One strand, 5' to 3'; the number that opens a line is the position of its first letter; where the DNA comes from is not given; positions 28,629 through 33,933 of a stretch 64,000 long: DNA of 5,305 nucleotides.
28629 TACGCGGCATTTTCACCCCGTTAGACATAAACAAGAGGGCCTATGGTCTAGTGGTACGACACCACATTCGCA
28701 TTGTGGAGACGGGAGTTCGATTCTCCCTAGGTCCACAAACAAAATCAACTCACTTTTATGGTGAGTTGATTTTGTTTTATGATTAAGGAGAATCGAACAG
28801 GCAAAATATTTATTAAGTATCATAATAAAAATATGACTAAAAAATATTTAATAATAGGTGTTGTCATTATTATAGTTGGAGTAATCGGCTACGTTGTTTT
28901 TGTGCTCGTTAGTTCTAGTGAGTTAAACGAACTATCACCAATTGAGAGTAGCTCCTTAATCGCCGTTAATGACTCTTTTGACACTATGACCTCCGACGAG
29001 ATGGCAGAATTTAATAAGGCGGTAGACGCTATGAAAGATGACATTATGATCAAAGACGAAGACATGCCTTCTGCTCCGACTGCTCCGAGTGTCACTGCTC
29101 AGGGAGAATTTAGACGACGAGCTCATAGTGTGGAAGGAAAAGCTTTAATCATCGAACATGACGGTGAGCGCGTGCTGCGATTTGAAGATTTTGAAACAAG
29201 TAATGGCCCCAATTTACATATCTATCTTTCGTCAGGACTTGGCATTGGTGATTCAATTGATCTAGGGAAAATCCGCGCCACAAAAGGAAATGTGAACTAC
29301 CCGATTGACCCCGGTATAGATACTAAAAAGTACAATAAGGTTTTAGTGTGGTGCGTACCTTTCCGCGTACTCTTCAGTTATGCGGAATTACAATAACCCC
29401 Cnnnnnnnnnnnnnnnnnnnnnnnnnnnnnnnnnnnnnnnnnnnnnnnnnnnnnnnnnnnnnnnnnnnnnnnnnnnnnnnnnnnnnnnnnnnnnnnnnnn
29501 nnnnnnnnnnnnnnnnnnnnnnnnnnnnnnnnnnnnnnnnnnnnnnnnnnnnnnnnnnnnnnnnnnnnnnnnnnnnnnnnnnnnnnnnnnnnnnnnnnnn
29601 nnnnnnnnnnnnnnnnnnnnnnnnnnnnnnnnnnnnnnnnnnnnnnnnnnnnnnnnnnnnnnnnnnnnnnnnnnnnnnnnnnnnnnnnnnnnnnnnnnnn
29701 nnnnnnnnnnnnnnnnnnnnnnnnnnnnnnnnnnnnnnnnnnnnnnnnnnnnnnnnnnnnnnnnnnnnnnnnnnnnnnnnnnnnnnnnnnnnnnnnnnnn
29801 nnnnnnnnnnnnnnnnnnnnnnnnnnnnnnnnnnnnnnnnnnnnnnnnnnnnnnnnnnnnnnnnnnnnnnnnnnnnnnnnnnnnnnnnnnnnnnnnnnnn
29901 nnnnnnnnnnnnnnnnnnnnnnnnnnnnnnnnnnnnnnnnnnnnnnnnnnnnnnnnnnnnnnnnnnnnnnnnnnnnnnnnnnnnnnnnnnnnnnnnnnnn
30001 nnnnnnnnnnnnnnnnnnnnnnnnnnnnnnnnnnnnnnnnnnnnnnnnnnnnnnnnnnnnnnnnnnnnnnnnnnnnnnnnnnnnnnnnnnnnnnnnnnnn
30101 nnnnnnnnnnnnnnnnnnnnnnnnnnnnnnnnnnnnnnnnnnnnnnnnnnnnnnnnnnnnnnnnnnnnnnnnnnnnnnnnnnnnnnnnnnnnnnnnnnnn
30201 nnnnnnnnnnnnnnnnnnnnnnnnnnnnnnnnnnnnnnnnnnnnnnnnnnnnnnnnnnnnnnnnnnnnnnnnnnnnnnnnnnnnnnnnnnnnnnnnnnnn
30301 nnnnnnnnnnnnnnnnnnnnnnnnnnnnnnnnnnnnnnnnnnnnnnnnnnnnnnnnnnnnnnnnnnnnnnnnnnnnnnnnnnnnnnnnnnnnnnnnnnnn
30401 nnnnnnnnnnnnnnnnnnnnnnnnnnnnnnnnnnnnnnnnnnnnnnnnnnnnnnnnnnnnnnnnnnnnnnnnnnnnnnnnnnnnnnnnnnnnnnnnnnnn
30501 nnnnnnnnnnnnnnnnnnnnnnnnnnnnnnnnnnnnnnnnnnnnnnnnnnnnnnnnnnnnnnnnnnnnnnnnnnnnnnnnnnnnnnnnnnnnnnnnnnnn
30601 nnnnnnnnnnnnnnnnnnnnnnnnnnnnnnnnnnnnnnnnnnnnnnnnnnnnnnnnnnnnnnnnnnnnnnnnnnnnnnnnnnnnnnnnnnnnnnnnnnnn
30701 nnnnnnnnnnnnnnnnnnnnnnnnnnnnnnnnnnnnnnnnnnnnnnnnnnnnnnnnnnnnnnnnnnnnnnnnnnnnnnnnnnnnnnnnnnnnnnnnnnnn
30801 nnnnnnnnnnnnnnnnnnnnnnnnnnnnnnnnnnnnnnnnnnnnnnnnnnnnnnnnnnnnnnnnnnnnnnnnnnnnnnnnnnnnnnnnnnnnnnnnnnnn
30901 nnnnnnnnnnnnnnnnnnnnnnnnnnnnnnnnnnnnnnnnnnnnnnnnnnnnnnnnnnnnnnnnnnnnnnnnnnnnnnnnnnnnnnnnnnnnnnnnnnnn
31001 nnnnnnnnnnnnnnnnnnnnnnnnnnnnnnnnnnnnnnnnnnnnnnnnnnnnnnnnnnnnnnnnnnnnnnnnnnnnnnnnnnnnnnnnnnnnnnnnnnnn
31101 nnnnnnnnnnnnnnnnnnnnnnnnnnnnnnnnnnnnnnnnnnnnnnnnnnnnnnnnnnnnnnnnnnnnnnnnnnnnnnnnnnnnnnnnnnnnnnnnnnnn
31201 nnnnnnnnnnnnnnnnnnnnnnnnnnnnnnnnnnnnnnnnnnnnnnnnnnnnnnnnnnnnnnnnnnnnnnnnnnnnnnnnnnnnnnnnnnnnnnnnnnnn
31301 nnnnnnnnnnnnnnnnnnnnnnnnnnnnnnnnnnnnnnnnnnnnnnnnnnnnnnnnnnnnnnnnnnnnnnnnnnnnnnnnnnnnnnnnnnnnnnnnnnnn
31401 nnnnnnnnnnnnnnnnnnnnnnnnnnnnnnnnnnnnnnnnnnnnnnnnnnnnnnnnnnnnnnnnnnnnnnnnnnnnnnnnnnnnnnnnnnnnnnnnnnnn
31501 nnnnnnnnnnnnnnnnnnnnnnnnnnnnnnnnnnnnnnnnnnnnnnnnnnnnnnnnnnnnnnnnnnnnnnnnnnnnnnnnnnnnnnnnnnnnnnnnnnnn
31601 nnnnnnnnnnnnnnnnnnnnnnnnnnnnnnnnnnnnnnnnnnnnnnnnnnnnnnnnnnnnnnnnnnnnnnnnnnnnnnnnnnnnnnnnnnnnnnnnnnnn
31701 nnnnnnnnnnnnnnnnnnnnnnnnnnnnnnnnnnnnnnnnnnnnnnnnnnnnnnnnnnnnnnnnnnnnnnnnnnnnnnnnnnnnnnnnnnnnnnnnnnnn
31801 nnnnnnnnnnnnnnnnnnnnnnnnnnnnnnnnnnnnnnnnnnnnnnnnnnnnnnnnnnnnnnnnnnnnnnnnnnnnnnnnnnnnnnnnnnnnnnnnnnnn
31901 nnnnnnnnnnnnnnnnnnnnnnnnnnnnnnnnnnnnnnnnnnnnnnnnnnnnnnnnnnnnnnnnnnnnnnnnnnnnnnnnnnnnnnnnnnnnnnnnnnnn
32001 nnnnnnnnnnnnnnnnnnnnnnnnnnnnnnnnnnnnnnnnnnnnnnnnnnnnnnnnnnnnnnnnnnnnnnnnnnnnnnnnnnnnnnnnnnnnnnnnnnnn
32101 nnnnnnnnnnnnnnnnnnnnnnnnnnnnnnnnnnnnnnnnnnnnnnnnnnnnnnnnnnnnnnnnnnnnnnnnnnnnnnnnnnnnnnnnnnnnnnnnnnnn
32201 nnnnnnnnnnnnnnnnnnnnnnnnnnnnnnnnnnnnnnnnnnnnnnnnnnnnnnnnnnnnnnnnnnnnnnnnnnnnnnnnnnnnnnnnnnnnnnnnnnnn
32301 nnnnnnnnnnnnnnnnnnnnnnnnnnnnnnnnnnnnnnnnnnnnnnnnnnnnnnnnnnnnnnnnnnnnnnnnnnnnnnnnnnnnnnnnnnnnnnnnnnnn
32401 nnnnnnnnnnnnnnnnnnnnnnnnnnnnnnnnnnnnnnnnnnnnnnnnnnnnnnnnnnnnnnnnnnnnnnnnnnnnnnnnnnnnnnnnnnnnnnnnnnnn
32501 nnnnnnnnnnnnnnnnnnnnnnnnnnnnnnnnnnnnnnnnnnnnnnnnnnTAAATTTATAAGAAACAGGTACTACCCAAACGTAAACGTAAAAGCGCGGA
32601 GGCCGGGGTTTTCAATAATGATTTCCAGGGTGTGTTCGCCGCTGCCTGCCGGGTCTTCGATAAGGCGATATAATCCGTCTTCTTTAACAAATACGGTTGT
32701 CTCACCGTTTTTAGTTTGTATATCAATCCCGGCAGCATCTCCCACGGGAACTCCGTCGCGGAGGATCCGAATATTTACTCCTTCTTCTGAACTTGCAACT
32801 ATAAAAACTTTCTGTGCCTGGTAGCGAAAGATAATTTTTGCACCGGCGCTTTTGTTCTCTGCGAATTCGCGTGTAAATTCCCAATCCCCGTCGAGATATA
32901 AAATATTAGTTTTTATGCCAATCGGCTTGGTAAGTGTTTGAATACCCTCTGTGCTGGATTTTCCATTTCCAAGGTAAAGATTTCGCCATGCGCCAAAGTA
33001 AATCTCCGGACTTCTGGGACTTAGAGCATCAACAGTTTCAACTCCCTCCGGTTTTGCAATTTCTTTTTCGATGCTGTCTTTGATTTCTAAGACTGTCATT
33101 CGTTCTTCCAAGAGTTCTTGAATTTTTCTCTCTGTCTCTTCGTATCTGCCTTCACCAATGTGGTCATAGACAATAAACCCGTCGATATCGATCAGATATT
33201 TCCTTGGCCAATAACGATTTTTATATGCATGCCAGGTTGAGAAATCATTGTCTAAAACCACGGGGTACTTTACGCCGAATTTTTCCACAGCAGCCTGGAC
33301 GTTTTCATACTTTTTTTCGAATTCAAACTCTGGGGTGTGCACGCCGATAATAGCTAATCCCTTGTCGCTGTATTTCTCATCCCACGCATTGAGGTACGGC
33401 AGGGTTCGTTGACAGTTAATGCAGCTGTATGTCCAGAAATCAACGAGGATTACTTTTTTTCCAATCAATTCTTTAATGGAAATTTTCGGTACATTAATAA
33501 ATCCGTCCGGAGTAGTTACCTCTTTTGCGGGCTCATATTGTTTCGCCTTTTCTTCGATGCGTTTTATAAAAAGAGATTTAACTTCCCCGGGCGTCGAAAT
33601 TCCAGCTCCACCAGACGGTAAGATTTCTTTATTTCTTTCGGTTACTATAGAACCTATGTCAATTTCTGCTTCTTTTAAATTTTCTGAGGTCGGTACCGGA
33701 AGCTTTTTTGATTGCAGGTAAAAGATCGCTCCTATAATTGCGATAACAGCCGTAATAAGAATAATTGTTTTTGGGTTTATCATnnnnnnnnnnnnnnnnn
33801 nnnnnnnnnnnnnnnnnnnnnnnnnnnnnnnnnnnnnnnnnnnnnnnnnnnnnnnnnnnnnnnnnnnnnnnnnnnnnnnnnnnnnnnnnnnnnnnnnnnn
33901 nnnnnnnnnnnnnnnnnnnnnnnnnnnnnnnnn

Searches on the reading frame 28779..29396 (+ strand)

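Call 82: search_protein_families(library=pfam, proteins=[window:28779-29396:+], max_evalue=0.00001)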
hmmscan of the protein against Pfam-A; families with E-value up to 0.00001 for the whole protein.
window:28779-29396:+ (205 aa): 1 family
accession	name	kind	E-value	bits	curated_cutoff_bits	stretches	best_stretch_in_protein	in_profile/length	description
PF10517.14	DM13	-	5.1e-16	59.6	25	1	110-204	1-105/105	Electron transfer DM13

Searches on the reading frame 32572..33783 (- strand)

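Call 46: search_protein_families(library=pfam, proteins=[window:32572-33783:-], max_evalue=0.001)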
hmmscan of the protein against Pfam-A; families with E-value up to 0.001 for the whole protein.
window:32572-33783:- (403 aa): 4 families
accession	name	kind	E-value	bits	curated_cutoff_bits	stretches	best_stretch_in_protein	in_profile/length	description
PF17991.7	Thioredoxin_10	-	1.3e-27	97.5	27.1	1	258-403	1-142/142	Thioredoxin like C-terminal domain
PF08534.16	Redoxin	-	5.3e-12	46.2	26.6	1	101-221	21-144/148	Redoxin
PF00578.27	AhpC-TSA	-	5.6e-11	42.9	26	1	86-206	5-123/124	AhpC/TSA family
PF13905.12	Thioredoxin_8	-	9.2e-09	36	27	1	110-203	2-93/94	Thioredoxin-like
